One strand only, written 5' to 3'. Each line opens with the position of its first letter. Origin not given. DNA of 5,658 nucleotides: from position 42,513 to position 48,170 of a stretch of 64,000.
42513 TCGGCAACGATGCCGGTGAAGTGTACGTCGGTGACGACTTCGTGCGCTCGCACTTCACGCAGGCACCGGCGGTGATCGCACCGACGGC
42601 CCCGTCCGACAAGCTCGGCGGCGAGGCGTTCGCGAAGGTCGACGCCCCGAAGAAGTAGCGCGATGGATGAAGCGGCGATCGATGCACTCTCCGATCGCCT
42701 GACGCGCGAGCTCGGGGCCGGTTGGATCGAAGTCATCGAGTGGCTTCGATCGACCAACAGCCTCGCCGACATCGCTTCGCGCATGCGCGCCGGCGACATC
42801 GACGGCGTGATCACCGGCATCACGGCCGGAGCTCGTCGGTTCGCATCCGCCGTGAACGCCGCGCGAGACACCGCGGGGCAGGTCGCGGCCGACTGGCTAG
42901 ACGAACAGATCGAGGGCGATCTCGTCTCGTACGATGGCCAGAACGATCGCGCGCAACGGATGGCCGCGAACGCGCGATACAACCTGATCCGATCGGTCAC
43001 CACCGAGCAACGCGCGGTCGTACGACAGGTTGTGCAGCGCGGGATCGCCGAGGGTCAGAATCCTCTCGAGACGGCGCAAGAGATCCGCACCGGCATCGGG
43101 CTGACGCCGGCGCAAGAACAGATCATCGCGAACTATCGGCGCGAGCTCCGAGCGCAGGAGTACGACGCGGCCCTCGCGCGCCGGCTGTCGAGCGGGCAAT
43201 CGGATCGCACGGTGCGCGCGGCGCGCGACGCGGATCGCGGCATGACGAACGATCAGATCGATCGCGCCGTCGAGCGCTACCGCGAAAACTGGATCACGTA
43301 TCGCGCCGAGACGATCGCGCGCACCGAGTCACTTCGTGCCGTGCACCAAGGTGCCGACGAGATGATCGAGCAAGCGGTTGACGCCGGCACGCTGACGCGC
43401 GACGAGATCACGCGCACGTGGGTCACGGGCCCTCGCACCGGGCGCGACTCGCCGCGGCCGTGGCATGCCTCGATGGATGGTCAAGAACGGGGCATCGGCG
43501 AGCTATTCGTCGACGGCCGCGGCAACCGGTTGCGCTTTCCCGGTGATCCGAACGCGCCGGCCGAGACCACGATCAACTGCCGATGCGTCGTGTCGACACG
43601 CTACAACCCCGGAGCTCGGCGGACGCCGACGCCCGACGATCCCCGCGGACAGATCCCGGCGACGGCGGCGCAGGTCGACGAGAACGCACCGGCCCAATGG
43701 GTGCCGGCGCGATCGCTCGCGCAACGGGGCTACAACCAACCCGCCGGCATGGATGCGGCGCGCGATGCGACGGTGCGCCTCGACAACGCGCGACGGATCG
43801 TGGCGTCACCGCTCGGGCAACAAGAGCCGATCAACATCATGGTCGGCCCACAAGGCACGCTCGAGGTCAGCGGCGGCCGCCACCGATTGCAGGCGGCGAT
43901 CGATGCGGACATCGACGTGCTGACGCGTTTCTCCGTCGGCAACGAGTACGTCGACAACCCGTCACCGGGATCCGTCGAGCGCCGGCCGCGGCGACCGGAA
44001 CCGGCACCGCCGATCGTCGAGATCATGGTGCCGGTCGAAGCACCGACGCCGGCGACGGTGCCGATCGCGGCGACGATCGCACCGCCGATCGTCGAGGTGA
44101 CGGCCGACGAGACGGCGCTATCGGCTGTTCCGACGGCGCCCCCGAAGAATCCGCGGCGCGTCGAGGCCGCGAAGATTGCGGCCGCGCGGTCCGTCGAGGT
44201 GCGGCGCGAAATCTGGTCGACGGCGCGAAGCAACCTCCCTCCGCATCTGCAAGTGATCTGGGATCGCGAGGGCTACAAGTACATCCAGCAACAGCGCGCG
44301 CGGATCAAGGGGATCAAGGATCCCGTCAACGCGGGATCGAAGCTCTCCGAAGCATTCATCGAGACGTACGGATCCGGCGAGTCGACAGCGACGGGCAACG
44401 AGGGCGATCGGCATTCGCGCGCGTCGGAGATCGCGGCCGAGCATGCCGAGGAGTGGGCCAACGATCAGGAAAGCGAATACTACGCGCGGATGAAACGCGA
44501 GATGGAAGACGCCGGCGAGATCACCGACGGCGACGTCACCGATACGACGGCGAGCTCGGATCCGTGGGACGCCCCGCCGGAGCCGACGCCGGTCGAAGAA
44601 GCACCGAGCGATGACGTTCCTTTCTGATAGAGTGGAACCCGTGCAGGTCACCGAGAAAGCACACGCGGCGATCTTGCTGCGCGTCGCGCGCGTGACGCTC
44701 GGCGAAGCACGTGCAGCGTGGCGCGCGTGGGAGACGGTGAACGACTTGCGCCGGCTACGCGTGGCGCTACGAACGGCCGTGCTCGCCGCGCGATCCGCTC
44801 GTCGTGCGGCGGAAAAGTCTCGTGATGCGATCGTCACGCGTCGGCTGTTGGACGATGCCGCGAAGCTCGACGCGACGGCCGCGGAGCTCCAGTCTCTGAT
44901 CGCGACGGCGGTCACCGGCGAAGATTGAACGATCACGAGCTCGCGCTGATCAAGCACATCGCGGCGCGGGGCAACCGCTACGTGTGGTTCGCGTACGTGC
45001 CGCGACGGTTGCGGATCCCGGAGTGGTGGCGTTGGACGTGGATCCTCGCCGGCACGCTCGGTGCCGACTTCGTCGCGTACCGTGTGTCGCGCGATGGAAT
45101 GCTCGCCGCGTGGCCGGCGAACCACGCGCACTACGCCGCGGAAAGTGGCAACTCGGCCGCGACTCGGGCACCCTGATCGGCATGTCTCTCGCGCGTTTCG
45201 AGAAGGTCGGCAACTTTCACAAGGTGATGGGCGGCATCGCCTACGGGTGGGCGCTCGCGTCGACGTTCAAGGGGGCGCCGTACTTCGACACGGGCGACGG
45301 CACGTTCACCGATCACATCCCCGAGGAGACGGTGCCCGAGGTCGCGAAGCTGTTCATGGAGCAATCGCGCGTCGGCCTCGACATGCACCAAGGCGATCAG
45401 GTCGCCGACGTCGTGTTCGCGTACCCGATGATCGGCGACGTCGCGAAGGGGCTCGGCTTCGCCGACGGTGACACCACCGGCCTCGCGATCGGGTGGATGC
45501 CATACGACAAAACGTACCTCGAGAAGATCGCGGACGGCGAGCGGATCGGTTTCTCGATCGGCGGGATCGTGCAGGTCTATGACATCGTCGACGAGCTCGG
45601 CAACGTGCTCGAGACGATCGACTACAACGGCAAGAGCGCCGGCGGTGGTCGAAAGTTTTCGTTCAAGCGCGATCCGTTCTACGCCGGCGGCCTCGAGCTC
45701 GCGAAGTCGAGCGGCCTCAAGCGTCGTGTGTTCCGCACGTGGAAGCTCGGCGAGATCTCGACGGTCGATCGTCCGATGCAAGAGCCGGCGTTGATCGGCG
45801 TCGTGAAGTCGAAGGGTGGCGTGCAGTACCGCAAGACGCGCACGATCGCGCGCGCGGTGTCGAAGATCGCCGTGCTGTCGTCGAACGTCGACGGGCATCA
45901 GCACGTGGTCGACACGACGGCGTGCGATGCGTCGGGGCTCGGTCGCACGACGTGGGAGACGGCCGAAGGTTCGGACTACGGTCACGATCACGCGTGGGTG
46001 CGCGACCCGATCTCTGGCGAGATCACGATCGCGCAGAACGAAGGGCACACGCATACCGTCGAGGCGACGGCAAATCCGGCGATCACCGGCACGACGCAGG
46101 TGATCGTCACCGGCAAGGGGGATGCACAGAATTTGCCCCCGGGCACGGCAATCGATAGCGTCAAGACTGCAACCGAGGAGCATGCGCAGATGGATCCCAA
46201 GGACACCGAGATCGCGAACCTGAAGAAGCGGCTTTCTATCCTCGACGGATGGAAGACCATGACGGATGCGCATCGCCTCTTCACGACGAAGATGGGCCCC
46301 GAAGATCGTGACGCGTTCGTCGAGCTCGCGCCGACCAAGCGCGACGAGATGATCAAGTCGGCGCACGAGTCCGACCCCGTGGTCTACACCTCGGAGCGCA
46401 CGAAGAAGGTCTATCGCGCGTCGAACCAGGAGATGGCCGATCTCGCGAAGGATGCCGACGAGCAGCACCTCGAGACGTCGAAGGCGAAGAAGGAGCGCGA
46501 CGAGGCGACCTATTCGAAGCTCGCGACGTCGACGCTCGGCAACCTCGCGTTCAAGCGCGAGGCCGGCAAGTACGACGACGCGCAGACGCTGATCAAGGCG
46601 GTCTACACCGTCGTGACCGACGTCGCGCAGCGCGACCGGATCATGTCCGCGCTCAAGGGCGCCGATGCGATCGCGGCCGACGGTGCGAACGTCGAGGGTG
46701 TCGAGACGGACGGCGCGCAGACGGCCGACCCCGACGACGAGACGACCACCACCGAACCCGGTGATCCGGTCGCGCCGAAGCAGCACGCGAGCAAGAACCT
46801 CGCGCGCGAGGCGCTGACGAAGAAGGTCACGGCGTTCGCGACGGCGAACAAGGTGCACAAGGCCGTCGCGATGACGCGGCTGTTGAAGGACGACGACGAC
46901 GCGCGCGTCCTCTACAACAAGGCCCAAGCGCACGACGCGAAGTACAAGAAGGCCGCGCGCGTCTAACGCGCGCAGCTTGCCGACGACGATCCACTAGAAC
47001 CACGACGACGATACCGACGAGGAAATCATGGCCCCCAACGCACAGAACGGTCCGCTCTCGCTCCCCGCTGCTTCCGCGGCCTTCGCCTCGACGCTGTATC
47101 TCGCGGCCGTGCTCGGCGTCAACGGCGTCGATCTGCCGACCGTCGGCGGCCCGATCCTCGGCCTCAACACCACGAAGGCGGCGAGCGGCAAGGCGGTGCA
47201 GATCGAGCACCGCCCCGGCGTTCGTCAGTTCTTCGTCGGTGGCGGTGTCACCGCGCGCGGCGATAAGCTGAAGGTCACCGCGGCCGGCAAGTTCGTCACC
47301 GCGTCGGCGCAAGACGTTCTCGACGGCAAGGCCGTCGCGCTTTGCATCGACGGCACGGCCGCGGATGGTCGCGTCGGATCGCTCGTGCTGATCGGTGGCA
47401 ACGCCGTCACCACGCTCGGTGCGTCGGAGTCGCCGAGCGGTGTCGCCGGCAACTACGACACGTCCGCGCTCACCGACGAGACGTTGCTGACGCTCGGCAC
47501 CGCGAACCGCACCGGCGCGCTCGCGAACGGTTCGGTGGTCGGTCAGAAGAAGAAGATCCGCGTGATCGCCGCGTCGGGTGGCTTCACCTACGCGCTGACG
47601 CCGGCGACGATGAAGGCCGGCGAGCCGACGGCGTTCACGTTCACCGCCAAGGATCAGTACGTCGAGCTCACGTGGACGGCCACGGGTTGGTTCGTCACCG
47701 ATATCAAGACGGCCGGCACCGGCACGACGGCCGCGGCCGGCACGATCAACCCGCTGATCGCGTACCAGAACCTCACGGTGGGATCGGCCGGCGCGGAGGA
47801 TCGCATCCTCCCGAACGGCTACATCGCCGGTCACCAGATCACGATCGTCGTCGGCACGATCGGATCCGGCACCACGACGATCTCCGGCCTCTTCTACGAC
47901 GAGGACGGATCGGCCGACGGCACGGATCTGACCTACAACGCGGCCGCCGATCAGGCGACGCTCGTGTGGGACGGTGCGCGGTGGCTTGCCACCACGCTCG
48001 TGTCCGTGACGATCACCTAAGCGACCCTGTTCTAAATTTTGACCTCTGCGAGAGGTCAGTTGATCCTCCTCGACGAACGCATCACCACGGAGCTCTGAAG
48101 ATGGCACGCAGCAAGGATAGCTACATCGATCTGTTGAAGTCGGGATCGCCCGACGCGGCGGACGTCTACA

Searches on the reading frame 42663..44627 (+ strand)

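Call 89: search_protein_families(library=pfam, proteins=[window:42663-44627:+], max_evalue=0.001)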
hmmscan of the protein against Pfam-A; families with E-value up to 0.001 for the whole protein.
window:42663-44627:+ (654 aa): 1 family
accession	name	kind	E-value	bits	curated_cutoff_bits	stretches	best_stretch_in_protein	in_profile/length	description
PF04233.19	Phage_Mu_F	-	1.9e-08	35.5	29.6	1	191-310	12-111/112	Phage Mu protein F like protein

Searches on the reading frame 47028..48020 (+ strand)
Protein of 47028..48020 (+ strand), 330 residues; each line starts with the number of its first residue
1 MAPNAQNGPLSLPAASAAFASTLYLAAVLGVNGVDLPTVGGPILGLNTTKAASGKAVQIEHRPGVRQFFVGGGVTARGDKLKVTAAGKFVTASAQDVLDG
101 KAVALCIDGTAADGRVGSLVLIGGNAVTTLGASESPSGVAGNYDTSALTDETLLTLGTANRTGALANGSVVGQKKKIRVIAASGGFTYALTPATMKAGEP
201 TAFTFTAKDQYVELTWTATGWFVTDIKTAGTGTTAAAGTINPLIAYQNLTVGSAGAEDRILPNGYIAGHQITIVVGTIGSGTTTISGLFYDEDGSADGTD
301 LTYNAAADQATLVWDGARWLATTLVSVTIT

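Call 89: search_protein_families(library=pfam, proteins=[window:47028-48020:+], max_evalue=0.001)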
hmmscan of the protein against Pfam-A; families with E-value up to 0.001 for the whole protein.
window:47028-48020:+ (330 aa): 1 family
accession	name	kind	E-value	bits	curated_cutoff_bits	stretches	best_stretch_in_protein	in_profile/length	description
PF25692.1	Phage_depo_C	-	0.00047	21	25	0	249-319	22-89/90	Phage depolymerase C-terminal beta sandwich domain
